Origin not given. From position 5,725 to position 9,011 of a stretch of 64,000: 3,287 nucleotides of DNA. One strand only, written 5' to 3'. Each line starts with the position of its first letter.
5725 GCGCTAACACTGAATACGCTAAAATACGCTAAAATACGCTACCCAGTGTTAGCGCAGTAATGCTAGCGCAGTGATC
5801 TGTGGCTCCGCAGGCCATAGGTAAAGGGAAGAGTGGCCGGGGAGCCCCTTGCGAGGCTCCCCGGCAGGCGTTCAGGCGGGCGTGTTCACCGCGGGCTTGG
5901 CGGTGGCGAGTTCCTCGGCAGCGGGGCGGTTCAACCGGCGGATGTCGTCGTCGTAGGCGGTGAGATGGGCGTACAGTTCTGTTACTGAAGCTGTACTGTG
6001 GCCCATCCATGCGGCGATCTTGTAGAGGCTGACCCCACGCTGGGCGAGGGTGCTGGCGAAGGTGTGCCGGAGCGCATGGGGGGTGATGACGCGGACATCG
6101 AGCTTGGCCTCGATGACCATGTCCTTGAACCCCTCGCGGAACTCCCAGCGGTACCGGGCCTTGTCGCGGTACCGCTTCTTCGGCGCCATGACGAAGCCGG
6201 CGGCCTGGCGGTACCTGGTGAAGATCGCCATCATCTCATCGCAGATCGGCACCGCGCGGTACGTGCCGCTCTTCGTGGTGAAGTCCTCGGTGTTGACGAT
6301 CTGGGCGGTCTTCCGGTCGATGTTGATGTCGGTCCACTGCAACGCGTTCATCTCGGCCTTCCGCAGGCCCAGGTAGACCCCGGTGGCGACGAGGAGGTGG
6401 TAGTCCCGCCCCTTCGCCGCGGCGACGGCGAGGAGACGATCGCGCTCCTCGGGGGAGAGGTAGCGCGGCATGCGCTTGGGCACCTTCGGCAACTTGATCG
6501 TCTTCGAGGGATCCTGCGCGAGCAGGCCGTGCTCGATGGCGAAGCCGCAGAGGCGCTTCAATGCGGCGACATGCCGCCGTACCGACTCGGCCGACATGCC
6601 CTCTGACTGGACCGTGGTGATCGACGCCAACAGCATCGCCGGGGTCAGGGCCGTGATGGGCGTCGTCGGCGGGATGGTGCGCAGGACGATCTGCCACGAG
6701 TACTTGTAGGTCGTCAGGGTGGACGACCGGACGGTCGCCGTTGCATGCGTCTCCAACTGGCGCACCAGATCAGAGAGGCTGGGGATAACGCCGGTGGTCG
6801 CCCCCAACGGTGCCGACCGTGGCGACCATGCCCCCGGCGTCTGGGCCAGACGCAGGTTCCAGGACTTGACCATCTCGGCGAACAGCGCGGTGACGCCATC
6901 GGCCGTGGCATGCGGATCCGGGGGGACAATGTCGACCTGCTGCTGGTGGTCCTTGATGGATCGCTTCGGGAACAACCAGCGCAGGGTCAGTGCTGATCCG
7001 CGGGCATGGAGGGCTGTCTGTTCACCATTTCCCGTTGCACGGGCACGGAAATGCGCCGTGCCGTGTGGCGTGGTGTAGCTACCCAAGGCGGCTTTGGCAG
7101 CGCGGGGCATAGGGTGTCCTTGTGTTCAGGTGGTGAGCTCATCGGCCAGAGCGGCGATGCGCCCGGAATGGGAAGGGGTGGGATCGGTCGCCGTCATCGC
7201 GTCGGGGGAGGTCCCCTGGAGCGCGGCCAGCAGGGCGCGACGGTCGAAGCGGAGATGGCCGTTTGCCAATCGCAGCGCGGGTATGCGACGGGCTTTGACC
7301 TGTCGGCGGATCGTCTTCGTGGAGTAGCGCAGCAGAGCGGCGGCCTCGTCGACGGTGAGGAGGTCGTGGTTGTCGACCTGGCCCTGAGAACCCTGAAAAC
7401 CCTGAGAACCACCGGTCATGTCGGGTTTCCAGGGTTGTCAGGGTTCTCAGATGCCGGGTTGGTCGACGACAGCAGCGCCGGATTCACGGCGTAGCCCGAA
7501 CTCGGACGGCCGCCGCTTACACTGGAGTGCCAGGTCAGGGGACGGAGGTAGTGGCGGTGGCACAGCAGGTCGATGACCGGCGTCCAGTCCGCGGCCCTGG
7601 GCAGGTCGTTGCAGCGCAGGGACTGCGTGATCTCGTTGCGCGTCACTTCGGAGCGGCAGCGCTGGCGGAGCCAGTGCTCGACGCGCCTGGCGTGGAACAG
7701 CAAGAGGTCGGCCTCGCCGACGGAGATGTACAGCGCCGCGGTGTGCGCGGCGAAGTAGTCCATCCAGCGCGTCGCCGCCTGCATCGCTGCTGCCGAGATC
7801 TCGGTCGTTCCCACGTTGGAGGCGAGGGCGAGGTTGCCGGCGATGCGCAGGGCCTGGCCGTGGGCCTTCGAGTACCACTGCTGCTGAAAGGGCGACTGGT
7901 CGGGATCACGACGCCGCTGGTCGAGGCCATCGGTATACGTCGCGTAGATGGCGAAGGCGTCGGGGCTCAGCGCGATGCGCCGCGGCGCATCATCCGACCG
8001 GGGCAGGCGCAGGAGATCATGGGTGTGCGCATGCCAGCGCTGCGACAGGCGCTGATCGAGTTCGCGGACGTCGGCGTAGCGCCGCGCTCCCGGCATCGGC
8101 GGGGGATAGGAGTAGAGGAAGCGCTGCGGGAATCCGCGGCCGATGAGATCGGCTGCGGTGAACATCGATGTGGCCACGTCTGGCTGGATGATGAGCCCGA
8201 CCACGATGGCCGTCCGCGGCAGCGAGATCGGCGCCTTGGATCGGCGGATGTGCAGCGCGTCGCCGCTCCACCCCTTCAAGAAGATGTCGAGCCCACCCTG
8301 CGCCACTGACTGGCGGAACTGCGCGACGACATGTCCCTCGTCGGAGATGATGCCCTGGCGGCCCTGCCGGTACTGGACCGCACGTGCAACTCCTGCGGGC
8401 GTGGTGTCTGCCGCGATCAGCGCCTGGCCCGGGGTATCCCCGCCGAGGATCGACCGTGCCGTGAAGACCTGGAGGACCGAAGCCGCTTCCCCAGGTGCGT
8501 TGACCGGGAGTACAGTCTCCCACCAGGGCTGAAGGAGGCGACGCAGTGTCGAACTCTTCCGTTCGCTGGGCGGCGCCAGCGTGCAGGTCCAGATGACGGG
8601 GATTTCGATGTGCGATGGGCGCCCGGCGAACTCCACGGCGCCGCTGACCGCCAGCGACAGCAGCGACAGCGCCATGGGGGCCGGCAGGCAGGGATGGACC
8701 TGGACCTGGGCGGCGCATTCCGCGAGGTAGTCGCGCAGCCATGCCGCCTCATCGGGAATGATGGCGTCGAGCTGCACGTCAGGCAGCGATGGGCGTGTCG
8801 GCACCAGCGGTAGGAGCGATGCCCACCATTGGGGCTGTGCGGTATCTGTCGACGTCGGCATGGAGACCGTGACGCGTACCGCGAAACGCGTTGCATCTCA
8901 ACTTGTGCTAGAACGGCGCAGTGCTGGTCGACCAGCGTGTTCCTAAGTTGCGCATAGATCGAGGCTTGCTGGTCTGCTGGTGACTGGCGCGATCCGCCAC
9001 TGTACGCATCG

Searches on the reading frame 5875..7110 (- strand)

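Call 53: search_protein_families(library=pfam, proteins=[window:5875-7110:-], max_evalue=0.001)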
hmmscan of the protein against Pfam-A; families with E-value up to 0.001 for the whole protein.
window:5875-7110:- (412 aa): 2 families
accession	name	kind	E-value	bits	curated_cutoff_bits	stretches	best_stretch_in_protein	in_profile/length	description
PF00589.27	Phage_integrase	-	1.6e-22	80.6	27.1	1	217-384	2-169/172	Phage integrase family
PF02899.23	Phage_int_SAM_1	-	0.00094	19.9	22.3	0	128-194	15-82/83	Phage integrase, N-terminal SAM-like domain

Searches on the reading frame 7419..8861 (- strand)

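Call 53: search_protein_families(library=pfam, proteins=[window:7419-8861:-], max_evalue=0.001)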
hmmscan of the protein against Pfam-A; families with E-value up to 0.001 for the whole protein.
window:7419-8861:- (481 aa): 1 family
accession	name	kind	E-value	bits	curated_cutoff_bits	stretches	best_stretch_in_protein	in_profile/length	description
PF13148.11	DUF3987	-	2.3e-51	175.6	27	2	147-378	124-362/364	Protein of unknown function (DUF3987)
